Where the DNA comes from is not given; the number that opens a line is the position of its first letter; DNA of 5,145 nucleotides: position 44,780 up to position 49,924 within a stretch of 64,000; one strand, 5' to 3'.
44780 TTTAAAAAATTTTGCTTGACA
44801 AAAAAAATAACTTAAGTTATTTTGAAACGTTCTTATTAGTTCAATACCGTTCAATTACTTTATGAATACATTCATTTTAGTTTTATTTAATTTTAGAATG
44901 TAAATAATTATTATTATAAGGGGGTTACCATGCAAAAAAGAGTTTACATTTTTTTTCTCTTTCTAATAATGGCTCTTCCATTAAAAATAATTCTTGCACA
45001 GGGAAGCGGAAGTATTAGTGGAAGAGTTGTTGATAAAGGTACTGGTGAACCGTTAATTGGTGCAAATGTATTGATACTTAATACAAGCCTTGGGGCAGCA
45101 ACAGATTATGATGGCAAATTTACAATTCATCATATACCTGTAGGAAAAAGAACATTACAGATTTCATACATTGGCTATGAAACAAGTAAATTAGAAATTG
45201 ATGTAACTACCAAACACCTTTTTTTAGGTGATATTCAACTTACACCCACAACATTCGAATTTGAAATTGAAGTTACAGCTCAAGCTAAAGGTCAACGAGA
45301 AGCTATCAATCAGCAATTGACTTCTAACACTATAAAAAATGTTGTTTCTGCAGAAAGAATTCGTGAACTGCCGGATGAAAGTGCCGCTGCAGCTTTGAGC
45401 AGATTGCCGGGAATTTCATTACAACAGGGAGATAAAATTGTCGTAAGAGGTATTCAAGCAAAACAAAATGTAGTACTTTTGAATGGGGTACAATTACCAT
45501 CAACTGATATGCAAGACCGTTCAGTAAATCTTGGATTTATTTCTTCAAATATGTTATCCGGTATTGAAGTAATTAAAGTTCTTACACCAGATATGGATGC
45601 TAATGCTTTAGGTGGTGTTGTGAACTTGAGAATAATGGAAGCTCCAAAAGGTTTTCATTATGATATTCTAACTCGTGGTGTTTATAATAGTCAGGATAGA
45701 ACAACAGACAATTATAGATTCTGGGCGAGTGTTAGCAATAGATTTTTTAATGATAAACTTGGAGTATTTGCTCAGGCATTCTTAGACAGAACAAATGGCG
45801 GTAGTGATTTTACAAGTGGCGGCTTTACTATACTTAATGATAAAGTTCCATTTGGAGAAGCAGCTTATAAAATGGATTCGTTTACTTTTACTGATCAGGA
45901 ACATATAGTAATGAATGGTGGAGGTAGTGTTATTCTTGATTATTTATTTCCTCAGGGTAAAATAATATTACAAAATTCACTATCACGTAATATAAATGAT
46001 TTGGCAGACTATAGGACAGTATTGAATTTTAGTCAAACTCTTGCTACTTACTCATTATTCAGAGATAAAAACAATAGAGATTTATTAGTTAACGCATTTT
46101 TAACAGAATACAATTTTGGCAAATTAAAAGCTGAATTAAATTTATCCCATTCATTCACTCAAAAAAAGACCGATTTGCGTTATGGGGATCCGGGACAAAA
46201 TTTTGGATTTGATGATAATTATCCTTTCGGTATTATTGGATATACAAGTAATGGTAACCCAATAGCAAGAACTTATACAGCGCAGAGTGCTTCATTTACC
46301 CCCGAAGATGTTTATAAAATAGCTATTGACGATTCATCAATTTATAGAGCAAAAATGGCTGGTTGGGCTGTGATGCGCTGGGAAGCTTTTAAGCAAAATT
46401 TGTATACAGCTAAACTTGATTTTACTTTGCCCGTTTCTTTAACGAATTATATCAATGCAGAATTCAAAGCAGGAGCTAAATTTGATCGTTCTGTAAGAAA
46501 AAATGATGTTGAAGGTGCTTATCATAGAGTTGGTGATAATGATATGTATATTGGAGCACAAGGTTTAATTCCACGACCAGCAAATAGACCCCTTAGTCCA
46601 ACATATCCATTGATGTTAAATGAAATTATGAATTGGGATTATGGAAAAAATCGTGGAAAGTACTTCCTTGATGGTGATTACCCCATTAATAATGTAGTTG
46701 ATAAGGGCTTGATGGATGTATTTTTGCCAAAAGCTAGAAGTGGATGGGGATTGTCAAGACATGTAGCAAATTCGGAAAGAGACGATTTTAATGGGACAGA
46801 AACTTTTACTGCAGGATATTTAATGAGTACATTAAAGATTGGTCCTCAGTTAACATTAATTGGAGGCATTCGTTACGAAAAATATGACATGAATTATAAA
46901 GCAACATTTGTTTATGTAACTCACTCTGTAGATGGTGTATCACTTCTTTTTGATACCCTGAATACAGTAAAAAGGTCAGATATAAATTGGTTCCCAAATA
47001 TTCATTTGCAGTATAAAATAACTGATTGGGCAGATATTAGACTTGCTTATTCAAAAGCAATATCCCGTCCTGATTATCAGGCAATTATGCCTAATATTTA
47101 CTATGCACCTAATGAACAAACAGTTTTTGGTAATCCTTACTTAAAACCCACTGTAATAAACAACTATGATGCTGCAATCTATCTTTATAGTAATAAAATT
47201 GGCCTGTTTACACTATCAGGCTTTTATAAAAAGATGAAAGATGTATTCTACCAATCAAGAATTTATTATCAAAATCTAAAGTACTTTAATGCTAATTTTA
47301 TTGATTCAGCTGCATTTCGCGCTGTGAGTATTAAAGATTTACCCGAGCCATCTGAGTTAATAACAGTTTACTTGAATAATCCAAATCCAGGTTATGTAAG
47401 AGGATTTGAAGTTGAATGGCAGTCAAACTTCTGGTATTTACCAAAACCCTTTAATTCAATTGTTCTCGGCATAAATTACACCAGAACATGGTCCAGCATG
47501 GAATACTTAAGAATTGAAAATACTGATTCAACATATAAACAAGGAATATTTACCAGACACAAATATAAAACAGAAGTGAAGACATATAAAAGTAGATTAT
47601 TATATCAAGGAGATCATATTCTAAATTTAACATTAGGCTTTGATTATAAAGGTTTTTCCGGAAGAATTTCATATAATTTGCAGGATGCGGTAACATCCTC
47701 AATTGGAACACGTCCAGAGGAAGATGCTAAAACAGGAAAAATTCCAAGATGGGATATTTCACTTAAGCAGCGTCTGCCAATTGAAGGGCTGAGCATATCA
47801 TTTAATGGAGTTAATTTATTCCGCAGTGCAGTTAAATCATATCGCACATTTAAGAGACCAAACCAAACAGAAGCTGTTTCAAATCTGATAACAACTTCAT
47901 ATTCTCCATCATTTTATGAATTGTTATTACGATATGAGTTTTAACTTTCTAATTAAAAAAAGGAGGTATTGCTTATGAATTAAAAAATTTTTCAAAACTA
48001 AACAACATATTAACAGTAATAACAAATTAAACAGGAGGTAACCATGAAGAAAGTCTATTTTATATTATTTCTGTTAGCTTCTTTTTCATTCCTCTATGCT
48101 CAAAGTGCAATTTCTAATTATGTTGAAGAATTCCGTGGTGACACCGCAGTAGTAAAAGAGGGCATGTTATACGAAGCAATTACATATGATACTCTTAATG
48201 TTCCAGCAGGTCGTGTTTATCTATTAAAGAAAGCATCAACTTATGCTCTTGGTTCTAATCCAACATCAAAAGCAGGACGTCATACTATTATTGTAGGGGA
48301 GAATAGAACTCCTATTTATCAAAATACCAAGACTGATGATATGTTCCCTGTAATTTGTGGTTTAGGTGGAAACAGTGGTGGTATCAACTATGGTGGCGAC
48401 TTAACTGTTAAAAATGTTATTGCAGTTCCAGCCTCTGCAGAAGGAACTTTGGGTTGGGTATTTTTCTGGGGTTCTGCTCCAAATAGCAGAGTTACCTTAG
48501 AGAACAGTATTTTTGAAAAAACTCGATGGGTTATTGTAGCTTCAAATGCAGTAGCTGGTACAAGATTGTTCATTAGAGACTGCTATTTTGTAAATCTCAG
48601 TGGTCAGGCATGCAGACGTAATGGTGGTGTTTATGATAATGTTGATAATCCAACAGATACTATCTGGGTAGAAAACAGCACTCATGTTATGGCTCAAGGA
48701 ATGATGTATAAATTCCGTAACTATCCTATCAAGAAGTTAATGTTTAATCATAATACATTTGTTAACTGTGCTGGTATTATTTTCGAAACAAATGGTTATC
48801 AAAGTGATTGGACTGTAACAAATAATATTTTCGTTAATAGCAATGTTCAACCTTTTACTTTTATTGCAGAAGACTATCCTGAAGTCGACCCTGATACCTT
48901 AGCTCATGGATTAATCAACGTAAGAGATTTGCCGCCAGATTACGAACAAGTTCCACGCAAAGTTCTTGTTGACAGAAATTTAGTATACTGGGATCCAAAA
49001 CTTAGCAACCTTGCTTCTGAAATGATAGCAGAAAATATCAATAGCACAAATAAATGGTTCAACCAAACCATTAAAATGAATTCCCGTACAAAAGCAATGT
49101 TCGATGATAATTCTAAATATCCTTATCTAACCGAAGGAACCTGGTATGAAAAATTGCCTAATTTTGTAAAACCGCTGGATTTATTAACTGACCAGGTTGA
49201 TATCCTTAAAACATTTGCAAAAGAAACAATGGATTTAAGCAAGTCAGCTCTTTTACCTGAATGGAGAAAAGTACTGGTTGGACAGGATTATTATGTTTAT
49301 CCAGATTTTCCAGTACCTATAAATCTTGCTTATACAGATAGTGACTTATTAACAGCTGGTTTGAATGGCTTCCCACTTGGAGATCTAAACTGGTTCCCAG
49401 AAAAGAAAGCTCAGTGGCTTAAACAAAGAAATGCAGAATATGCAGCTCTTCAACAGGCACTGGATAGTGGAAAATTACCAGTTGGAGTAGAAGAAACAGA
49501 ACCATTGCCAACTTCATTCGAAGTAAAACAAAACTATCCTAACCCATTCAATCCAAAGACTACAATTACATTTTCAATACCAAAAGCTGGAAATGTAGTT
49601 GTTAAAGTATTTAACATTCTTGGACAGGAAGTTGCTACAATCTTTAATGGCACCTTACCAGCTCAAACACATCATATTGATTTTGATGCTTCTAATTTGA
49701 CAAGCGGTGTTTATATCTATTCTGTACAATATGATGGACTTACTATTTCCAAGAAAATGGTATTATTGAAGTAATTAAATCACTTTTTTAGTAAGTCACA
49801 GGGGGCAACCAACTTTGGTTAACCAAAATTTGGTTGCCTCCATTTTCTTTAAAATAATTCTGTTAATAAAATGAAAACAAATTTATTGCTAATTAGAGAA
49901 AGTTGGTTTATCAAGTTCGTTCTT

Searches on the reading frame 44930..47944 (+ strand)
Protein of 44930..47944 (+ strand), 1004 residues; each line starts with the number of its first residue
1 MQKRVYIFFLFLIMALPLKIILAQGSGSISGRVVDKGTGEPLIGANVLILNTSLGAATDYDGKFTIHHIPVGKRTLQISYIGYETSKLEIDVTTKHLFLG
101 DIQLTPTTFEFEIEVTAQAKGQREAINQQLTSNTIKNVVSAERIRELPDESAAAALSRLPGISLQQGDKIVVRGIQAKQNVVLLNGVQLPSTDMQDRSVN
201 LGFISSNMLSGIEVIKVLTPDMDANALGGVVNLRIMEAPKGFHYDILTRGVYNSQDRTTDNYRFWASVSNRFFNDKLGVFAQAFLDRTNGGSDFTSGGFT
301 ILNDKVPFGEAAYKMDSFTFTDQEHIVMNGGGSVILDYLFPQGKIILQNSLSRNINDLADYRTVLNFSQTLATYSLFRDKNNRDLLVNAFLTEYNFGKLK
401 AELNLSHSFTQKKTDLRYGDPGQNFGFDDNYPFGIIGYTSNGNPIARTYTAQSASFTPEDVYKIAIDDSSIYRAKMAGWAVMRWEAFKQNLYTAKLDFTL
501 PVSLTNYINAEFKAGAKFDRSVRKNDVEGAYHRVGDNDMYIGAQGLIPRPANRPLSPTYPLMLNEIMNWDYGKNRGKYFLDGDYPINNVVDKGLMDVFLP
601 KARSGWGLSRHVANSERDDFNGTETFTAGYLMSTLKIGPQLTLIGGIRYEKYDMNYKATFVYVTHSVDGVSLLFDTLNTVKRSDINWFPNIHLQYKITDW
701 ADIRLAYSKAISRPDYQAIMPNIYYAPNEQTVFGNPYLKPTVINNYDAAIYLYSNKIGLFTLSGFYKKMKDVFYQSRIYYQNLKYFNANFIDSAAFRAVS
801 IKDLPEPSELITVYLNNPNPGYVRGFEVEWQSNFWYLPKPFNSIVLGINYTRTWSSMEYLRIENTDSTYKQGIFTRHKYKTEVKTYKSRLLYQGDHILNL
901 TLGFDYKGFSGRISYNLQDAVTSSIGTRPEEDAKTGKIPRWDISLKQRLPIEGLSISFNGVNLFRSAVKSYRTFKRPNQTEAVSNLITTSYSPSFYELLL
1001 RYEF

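Call 8: search_protein_families(library=ncbifam, proteins=[window:44930-47944:+])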
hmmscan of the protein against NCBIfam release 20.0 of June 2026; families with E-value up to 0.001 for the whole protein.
window:44930-47944:+ (1004 aa): 8 families
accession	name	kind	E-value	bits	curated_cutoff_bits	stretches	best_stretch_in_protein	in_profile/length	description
TIGR01782.1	TonB-Xanth-Caul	subfamily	1.7e-91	307.9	310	2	395-1003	336-867/868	TonB-dependent receptor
TIGR01785.1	TonB-hemin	subfamily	2.5e-25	89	316.85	2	620-831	359-544/677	TonB-dependent heme/hemoglobin receptor family protein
TIGR04056.1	OMP_RagA_SusC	subfamily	4.6e-20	71.6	368.25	1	29-218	3-181/981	SusC/RagA family TonB-linked outer membrane protein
TIGR01786.1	TonB-hemlactrns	subfamily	2.4e-19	69.2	323.75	1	115-835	3-566/719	TonB-dependent hemoglobin/transferrin/lactoferrin family receptor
NF052345.1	S_layer_anammox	exception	9.5e-11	39.8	1400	1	24-119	1310-1406/1596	Kustd1514 family S-layer glycoprotein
NF049945.1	TonB_dep_FCYXU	equivalog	1.2e-09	37.4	825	0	615-703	371-454/697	TonB-dependent receptor, FCYXU motif-type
NF010038.0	PRK13513.1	equivalog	8.7e-05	21.2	942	1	119-288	42-217/659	ligand-gated channel protein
NF010010.0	PRK13483.1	equivalog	0.00066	17.8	927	0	138-279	56-206/660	ligand-gated channel protein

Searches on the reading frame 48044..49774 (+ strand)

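Call 58: search_protein_families(library=ncbifam, proteins=[window:48044-49774:+], max_evalue=1e-10)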
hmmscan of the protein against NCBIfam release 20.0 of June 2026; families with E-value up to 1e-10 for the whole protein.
window:48044-49774:+ (576 aa): 1 family
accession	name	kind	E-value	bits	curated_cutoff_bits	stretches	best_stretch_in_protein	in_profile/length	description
TIGR04183.1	Por_Secre_tail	domain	2.8e-12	46.5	23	1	498-573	2-70/72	T9SS type A sorting domain-containing protein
